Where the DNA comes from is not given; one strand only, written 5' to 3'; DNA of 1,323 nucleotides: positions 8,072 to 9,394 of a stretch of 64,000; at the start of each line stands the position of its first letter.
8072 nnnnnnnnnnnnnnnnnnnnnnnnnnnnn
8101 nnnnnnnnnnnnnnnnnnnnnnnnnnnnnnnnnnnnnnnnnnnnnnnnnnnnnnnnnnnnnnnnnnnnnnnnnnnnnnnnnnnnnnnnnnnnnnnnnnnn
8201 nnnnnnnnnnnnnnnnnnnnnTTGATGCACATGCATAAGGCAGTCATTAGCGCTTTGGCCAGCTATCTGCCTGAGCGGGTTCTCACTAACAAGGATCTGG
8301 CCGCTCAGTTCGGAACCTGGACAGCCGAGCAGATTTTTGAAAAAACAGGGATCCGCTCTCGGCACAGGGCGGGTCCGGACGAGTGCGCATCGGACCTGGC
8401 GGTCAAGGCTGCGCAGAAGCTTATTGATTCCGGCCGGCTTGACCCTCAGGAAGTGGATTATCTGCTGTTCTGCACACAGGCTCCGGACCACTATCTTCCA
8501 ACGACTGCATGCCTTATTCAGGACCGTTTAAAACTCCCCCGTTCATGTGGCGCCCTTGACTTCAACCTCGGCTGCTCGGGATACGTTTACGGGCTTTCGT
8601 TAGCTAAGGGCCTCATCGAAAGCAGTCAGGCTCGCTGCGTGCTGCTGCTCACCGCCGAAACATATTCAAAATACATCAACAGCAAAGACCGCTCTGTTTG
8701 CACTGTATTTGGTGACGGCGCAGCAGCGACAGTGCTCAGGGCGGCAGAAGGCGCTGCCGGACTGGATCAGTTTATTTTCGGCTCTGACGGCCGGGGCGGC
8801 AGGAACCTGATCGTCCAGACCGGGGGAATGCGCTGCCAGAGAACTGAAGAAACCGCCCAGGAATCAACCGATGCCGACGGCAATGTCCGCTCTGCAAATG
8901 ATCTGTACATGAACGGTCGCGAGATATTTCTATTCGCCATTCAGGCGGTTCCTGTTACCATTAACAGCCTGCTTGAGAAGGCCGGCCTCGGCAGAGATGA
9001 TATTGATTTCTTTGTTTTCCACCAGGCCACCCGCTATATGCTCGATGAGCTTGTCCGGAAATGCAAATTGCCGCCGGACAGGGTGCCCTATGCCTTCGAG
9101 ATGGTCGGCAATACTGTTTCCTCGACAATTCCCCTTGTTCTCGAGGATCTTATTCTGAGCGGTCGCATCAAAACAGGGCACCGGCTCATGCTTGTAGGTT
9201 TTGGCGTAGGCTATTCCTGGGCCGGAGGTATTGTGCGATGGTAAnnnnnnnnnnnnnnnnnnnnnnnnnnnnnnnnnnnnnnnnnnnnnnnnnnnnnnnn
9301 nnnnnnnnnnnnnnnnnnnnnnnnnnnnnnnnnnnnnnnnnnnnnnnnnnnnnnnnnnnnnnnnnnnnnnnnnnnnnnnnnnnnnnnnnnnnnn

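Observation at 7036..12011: ACP-dependent acyl module embedded in a 3-amino-3,6-dideoxyhexose pathway: predicted N-(3-hydroxyacyl) sugar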

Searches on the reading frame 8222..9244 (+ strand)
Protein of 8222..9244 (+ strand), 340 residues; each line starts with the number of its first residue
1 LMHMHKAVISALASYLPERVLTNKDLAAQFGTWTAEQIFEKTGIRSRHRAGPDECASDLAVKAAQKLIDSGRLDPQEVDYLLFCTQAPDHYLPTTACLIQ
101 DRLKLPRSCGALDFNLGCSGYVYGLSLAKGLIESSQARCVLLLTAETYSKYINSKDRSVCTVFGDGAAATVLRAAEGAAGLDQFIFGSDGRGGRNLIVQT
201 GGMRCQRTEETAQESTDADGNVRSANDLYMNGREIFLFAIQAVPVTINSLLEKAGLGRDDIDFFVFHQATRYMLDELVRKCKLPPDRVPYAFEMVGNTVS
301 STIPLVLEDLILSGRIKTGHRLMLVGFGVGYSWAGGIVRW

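Call 3: search_protein_families(library=pfam, proteins=[window:8222-9244:+])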
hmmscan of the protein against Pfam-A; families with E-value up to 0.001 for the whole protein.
window:8222-9244:+ (340 aa): 4 families
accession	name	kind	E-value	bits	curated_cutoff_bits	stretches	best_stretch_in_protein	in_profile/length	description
PF08541.16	ACP_syn_III_C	-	1e-29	102.9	26.6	1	251-340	1-90/90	3-Oxoacyl-[acyl-carrier-protein (ACP)] synthase III C terminal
PF08545.16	ACP_syn_III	-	5.3e-24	84.4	24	1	112-190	1-80/80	3-Oxoacyl-[acyl-carrier-protein (ACP)] synthase III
PF00195.25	Chal_sti_synt_N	-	1.8e-05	24.8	27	1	57-173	100-222/225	Chalcone and stilbene synthases, N-terminal domain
PF08392.18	FAE1_CUT1_RppA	-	4.8e-05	23.3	27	1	56-173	83-204/290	FAE1/Type III polyketide synthase-like protein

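Call 6: search_protein_families(library=ncbifam, proteins=[window:8222-9244:+], max_evalue=0.01)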
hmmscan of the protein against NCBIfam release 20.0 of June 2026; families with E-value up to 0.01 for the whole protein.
window:8222-9244:+ (340 aa): 15 families
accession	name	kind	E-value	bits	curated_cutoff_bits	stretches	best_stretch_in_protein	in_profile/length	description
NF006829.0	PRK09352.1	subfamily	1.3e-87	293.8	249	1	4-340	2-321/322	beta-ketoacyl-ACP synthase 3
TIGR00747.1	fabH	subfamily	1.2e-78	264.5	292.1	1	6-340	2-322/322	beta-ketoacyl-ACP synthase III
NF009519.0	PRK12880.1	equivalog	8.8e-54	183.1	436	1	5-337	6-335/353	beta-ketoacyl-ACP synthase III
NF004623.0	PRK05963.1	equivalog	2.7e-53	181.4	437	1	4-332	3-320/328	beta-ketoacyl-ACP synthase III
NF005541.0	PRK07204.1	equivalog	1.7e-43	149.3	402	1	6-337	4-326/329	beta-ketoacyl-ACP synthase III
NF005308.0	PRK06840.1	equivalog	9.2e-40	136.7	315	1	6-340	4-335/339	3-oxoacyl-ACP synthase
NF006720.0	PRK09258.1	equivalog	2.1e-30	106.2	285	1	2-332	1-330/338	3-oxoacyl-ACP synthase III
NF005703.0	PRK07515.1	equivalog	3.7e-29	101.8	304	1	56-339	96-371/373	beta-ketoacyl-ACP synthase III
NF003274.0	PRK04262.1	equivalog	2.1e-21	76.3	244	2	8-183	4-175/347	hydroxymethylglutaryl-CoA synthase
NF005293.2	PRK06816.1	subfamily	9.7e-15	54.5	450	2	243-324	274-360/378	StlD/DarB family beta-ketosynthase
TIGR00748.1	HMG_CoA_syn_Arc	equivalog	5.2e-14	52.2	353.35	1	9-330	4-297/345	hydroxymethylglutaryl-CoA synthase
NF053539.1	resorcinol_DarB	exception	4.4e-12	45.8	550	2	247-325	277-360/377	dialkylresorcinol biosynthesis protein DarB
NF042429.2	DHPHCoAsyn_DpgA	equivalog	4.2e-10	39.1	425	1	55-340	69-350/350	3,5-dihydroxyphenylacetyl-CoA synthase DpgA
TIGR01835.1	HMG-CoA-S_prok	equivalog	4.5e-07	29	360.35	1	9-154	3-144/382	hydroxymethylglutaryl-CoA synthase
TIGR01930.1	AcCoA-C-Actrans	subfamily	0.0012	17.9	240.55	0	56-158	21-123/385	acetyl-CoA C-acyltransferase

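Call 23: find_homologous_proteins(query=window:8225-9244:+)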
Query window:8225-9244:+ (339 aa): 8000 proteins with E <= 0.001 among 8000 candidates; the best 120 are listed.
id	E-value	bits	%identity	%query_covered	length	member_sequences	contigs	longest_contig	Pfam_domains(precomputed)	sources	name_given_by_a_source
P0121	1.7e-224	762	100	99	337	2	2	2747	PF08545.17,PF08541.17,PF00195.26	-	-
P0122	6.3e-153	527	70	99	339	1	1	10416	PF08545.17,PF00108.30,PF08541.17,PF00195.26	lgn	-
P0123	1.9e-149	516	68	99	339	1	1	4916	PF08545.17,PF08541.17,PF00195.26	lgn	-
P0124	1.0e-146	507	66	99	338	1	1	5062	PF08545.17,PF00108.30,PF08541.17,PF00195.26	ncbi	-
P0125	9.1e-146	504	69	96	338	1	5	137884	PF08545.17,PF08541.17,PF00195.26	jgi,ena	-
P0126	9.3e-146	503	66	99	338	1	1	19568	PF08545.17,PF08541.17,PF00195.26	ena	-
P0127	4.8e-145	501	67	99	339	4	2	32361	PF08545.17,PF08541.17,PF00195.26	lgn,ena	-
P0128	4.0e-143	495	67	99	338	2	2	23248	PF08545.17,PF08541.17,PF00195.26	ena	-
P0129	2.8e-142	492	66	99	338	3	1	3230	PF08545.17,PF08541.17,PF00195.26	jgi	-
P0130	8.3e-142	491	65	99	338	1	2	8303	PF08545.17,PF08541.17,PF00195.26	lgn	-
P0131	2.1e-140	486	66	99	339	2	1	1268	PF08545.17,PF08541.17,PF00195.26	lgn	-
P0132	2.3e-140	486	65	99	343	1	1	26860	PF08545.17,PF08541.17,PF00195.26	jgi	jgi:3-oxoacyl-[acyl-carrier-protein] synthase III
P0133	2.5e-140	486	62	99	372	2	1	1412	PF08545.17,PF08541.17,PF00195.26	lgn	-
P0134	4.0e-140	485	65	100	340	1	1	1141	PF08545.17,PF08541.17,PF00195.26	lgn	-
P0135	4.1e-139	482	64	99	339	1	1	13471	PF08545.17,PF08541.17,PF08392.19,PF00195.26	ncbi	-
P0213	3.1e-123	429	58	100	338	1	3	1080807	PF08545.17,PF08541.17,PF00195.26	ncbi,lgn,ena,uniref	ncbi:ketoacyl-ACP synthase III [Massilia sp. TN1-12]|uniref:ketoacyl-ACP synthase III n=1 Tax=Massil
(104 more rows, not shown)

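Call 24: find_encoding_contigs(protein=P0125, flank=8000, max_places=2)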
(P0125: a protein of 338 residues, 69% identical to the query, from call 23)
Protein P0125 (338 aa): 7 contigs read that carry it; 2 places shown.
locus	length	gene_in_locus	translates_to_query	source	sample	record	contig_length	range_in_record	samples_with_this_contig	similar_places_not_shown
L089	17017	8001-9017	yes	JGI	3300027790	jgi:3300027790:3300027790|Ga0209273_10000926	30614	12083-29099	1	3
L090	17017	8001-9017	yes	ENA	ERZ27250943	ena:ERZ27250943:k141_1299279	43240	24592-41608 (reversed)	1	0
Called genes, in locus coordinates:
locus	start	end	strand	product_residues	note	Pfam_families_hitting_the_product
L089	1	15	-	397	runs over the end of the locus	PF01041:DegT_DnrJ_EryC1, PF00155:Aminotran_1_2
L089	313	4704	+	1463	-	PF01833:TIG (faint)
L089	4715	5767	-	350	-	PF01467:CTP_transf_like, PF00583:Acetyltransf_1, PF13673:Acetyltransf_10 (weak), PF13508:Acetyltransf_7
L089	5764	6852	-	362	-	PF01018:GTP1_OBG, PF02421:FeoB_N (weak), PF01926:MMR_HSR1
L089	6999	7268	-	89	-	PF01016:Ribosomal_L27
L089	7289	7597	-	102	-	PF00829:Ribosomal_L21p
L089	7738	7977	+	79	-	-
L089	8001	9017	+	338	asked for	PF00195:Chal_sti_synt_N, PF08545:ACP_syn_III, PF08541:ACP_syn_III_C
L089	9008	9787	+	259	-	PF00106:adh_short, PF08659:KR, PF13561:adh_short_C2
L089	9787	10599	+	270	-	PF00132:Hexapep (faint)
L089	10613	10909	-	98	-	-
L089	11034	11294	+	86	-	PF13237:Fer4_10 (weak), PF12800:Fer4_4 (faint), PF12838:Fer4_7, PF13187:Fer4_9, PF14697:Fer4_21 (weak), PF00037:Fer4, PF12797:Fer4_2 (weak), PF12837:Fer4_6 (weak), +2 more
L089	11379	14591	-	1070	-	PF09371:Tex_N, PF16921:Tex_YqgF, PF03934:T2SSK (faint), PF12836:HHH_3, PF17674:HHH_9, PF00575:S1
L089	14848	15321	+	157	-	-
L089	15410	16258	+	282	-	PF00753:Lactamase_B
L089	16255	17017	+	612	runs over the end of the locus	PF00326:Peptidase_S9 (weak)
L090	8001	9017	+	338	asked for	PF00195:Chal_sti_synt_N, PF08545:ACP_syn_III, PF08541:ACP_syn_III_C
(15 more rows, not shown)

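Call 25: find_encoding_contigs(protein=P0122, flank=8000, max_places=2)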
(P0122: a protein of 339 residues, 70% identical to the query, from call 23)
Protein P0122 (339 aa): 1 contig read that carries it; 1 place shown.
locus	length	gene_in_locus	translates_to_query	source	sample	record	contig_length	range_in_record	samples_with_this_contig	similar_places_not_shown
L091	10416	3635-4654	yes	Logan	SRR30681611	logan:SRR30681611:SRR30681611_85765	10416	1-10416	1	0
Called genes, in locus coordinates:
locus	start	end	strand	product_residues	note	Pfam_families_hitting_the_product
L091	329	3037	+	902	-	PF09586:YfhO (faint), PF00754:F5_F8_type_C (weak), PF22633:F5_F8_type_C_2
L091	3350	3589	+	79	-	-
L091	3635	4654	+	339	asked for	PF00108:Thiolase_N (faint), PF00195:Chal_sti_synt_N, PF08545:ACP_syn_III, PF08541:ACP_syn_III_C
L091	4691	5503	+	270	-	-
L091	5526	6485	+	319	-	PF00535:Glycos_transf_2, PF13641:Glyco_tranf_2_3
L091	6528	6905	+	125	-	PF00892:EamA (weak)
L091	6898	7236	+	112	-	PF00892:EamA (weak)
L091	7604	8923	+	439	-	-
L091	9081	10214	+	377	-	PF01041:DegT_DnrJ_EryC1, PF00155:Aminotran_1_2 (faint)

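Call 26: find_encoding_contigs(protein=P0213, flank=8000, max_places=2)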
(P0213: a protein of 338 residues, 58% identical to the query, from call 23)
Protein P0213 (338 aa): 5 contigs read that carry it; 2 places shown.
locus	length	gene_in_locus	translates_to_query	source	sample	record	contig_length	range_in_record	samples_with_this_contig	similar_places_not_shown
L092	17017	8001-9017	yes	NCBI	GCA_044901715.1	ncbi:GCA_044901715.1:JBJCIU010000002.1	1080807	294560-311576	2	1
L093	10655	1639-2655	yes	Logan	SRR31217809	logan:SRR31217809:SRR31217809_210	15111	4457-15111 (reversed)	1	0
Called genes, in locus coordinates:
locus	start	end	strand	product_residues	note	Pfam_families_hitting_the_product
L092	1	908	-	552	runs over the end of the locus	PF01514:YscJ_FliF, PF08345:YscJ_FliF_C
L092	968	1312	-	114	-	PF02049:FliE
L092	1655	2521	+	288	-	PF01052:FliMN_C (weak)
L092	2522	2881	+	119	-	PF01052:FliMN_C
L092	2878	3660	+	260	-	PF00813:FliP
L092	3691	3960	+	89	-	PF01313:Bac_export_3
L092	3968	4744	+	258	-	PF01311:Bac_export_1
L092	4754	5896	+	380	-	PF01312:Bac_export_2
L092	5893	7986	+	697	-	PF00771:FHIPEP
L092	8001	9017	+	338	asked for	PF00195:Chal_sti_synt_N (weak), PF08545:ACP_syn_III, PF08541:ACP_syn_III_C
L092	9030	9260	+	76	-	PF00550:PP-binding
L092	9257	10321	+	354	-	PF08545:ACP_syn_III, PF08541:ACP_syn_III_C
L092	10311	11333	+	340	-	PF00355:Rieske, PF00848:Ring_hydroxyl_A, PF19112:VanA_C (faint)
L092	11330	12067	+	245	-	PF00106:adh_short, PF01370:Epimerase, PF08659:KR, PF13561:adh_short_C2, PF23441:SDR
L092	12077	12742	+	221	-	PF25087:GMPPB_C (faint), PF00132:Hexapep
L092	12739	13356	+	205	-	-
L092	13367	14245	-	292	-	-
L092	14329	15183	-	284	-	PF00669:Flagellin_N, PF00700:Flagellin_C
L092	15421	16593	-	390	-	PF01041:DegT_DnrJ_EryC1, PF00155:Aminotran_1_2 (weak), PF01212:Beta_elim_lyase (weak)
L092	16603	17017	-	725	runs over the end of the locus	PF13432:TPR_16 (weak), PF12895:ANAPC3 (weak), PF14559:TPR_19, PF13424:TPR_12 (weak), PF13432:TPR_16, PF14559:TPR_19 (weak), PF07719:TPR_2 (weak), PF13844:Glyco_transf_41, +11 more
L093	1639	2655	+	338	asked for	PF00195:Chal_sti_synt_N (weak), PF08545:ACP_syn_III, PF08541:ACP_syn_III_C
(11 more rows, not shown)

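Call 27: find_related_loci(query=window:8225-9244:+, collection=metagenome_contigs, flank=8000)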
Query window:8225-9244:+ (339 aa) in metagenome_contigs; peptide patterns used: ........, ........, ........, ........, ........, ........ (x = any residue, [..] = any of these).
418 stretches matched a pattern; 241 encode a relative of the query (tblastn E <= 1e-3); the best 80 are kept; 80 distinct loci.
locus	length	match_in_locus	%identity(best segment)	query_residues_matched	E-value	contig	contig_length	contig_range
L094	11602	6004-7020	60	2-339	3e-141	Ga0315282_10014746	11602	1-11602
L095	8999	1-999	60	8-339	3e-138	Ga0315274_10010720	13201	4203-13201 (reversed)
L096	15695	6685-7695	59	2-339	3e-133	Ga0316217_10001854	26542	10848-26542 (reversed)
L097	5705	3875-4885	55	2-337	3e-121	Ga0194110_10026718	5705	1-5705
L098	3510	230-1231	56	5-338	3e-123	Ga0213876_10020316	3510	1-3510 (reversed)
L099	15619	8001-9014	51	3-339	4e-119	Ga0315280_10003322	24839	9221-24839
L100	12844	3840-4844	55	5-339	2e-118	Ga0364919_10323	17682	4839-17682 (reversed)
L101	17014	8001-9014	51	3-339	2e-117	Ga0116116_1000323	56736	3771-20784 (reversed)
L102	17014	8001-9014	51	3-339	2e-117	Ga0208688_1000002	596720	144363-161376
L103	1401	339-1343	51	6-339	2e-124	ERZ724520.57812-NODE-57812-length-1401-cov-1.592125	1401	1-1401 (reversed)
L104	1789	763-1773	53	5-339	8e-121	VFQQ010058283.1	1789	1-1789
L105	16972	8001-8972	57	8-333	2e-112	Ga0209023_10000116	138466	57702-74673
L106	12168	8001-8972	57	8-333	2e-112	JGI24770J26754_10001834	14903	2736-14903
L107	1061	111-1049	54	1-338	1e-123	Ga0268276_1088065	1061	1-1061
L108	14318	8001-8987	55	6-333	4e-112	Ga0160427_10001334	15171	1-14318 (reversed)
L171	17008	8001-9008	46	5-338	1e-99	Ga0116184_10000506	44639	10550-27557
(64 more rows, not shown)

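Call 51: search_protein_families(library=pfam, proteins=[L089:9787-10599:+, L091:4691-5503:+, L096:4897-5652:+, L092:12077-12742:+], max_evalue=0.1)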
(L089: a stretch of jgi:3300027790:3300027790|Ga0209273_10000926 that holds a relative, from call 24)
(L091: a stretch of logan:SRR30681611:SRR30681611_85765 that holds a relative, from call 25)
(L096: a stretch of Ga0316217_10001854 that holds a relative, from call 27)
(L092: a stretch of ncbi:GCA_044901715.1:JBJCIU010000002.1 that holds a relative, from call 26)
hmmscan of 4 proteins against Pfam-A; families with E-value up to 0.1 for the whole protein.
L089:9787-10599:+ (270 aa): 5 families
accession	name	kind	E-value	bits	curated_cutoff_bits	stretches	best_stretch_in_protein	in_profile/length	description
PF00132.30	Hexapep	-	4.4e-09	36.1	27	1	184-217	2-35/36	Bacterial transferase hexapeptide (six repeats)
PF14602.12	Hexapep_2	-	0.00062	19.9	27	0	123-153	2-28/34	Hexapeptide repeat of succinyl-transferase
PF13338.12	AbiEi_4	-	0.064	13.8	25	0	48-63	31-46/49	Transcriptional regulator, AbiEi antitoxin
PF25084.1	LbH_EIF2B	-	0.065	13.7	54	0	125-159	41-78/105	EIF2B subunit epsilon LbH domain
PF13720.11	Acetyltransf_11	-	0.083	13.7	24.5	0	220-235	1-16/82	Udp N-acetylglucosamine O-acyltransferase; Domain 2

L091:4691-5503:+ (270 aa): 2 families
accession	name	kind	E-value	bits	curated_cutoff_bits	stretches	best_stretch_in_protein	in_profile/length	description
PF00583.31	Acetyltransf_1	-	0.003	18.2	20.7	1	144-245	13-115/116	Acetyltransferase (GNAT) family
PF13302.13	Acetyltransf_3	-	0.099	13.8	25.4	0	111-246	2-137/138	Acetyltransferase (GNAT) domain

L096:4897-5652:+ (252 aa): 6 families
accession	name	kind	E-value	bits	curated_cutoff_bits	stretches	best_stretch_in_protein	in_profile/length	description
PF00132.30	Hexapep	-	4.5e-21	74.1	27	4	7-40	2-35/36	Bacterial transferase hexapeptide (six repeats)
PF25084.1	LbH_EIF2B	-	2.2e-08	34.5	54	2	49-130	21-99/105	EIF2B subunit epsilon LbH domain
PF21711.3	DCTN5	-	3.1e-05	24.2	40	1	91-168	84-160/182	Dynactin subunit 5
PF25087.1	GMPPB_C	-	0.00014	21.9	39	0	3-39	7-43/110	GMPPB C-terminal domain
PF24894.1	Hexapep_GlmU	-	0.033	14.7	23.3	0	5-32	56-82/104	GlmU-like, C-terminal hexapeptide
PF16314.11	DUF4954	-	0.09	11.9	26.2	0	7-60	174-228/433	Domain of unknown function (DUF4954)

L092:12077-12742:+ (221 aa): 4 families
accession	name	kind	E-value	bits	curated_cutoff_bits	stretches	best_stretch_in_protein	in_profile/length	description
PF00132.30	Hexapep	-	3.9e-15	55.2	27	2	159-192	1-34/36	Bacterial transferase hexapeptide (six repeats)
PF25084.1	LbH_EIF2B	-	0.00041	20.8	54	1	118-184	39-103/105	EIF2B subunit epsilon LbH domain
PF25087.1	GMPPB_C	-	0.0012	19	39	0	110-155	9-53/110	GMPPB C-terminal domain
PF14602.12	Hexapep_2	-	0.053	13.7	27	0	145-168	5-26/34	Hexapeptide repeat of succinyl-transferase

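Call 63: search_solved_structures(query=window:8225-9244:+, max_evalue=1e-20, show_alignments=2)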
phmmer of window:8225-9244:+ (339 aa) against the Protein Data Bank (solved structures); distinct sequences matched with E-value up to 1e-20: 45.
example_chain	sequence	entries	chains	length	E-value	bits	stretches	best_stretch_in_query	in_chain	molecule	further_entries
3gwa_A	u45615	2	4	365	1.3e-113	383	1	2-338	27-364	3-oxoacyl-(Acyl-carrier-protein) synthase III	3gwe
4efi_A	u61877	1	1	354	4e-63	217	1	6-335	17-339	3-oxoacyl-(Acyl-carrier protein) synthase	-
1ub7_A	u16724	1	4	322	3.7e-59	204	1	8-339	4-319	3-oxoacyl-[acyl-carrier protein] synthase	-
4dfe_A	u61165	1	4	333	2.7e-57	197.9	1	10-339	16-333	3-oxoacyl-[acyl-carrier-protein] synthase 3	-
8vd9_A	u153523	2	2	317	3.6e-56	194.2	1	3-197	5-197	Beta-ketoacyl-[acyl-carrier-protein] synthase III 1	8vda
4ryb_A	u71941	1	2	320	3.9e-55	190.8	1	5-336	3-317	3-oxoacyl-[acyl-carrier-protein] synthase 3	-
8vdb_A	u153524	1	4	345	9.5e-55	189.5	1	2-339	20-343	Beta-ketoacyl-[acyl-carrier-protein] synthase III 2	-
1zow_A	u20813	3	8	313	4.9e-50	174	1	8-197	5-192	3-oxoacyl-[acyl-carrier-protein] synthase III | 3-oxoacyl-[acyl-carrier-protein] synthase 3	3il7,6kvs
2ebd_A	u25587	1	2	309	2.4e-48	168.5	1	11-177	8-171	3-oxoacyl-[acyl-carrier-protein] synthase 3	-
5bqs_A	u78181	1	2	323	1.1e-46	163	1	6-334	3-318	3-oxoacyl-[acyl-carrier-protein] synthase 3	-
4nhd_A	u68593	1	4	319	2.1e-46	162.1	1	9-338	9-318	3-oxoacyl-[acyl-carrier-protein] synthase 3 protein 1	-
3il5_A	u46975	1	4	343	4.1e-45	157.8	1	5-334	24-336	3-oxoacyl-[acyl-carrier-protein] synthase 3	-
3il4_A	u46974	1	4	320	4.3e-45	157.8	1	6-334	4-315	3-oxoacyl-[acyl-carrier-protein] synthase 3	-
9ka2_A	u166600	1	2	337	4.4e-45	157.7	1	2-339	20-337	Beta-ketoacyl-[acyl-carrier-protein] synthase III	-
3il9_A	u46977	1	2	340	4.5e-45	157.7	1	2-339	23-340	3-oxoacyl-[acyl-carrier-protein] synthase 3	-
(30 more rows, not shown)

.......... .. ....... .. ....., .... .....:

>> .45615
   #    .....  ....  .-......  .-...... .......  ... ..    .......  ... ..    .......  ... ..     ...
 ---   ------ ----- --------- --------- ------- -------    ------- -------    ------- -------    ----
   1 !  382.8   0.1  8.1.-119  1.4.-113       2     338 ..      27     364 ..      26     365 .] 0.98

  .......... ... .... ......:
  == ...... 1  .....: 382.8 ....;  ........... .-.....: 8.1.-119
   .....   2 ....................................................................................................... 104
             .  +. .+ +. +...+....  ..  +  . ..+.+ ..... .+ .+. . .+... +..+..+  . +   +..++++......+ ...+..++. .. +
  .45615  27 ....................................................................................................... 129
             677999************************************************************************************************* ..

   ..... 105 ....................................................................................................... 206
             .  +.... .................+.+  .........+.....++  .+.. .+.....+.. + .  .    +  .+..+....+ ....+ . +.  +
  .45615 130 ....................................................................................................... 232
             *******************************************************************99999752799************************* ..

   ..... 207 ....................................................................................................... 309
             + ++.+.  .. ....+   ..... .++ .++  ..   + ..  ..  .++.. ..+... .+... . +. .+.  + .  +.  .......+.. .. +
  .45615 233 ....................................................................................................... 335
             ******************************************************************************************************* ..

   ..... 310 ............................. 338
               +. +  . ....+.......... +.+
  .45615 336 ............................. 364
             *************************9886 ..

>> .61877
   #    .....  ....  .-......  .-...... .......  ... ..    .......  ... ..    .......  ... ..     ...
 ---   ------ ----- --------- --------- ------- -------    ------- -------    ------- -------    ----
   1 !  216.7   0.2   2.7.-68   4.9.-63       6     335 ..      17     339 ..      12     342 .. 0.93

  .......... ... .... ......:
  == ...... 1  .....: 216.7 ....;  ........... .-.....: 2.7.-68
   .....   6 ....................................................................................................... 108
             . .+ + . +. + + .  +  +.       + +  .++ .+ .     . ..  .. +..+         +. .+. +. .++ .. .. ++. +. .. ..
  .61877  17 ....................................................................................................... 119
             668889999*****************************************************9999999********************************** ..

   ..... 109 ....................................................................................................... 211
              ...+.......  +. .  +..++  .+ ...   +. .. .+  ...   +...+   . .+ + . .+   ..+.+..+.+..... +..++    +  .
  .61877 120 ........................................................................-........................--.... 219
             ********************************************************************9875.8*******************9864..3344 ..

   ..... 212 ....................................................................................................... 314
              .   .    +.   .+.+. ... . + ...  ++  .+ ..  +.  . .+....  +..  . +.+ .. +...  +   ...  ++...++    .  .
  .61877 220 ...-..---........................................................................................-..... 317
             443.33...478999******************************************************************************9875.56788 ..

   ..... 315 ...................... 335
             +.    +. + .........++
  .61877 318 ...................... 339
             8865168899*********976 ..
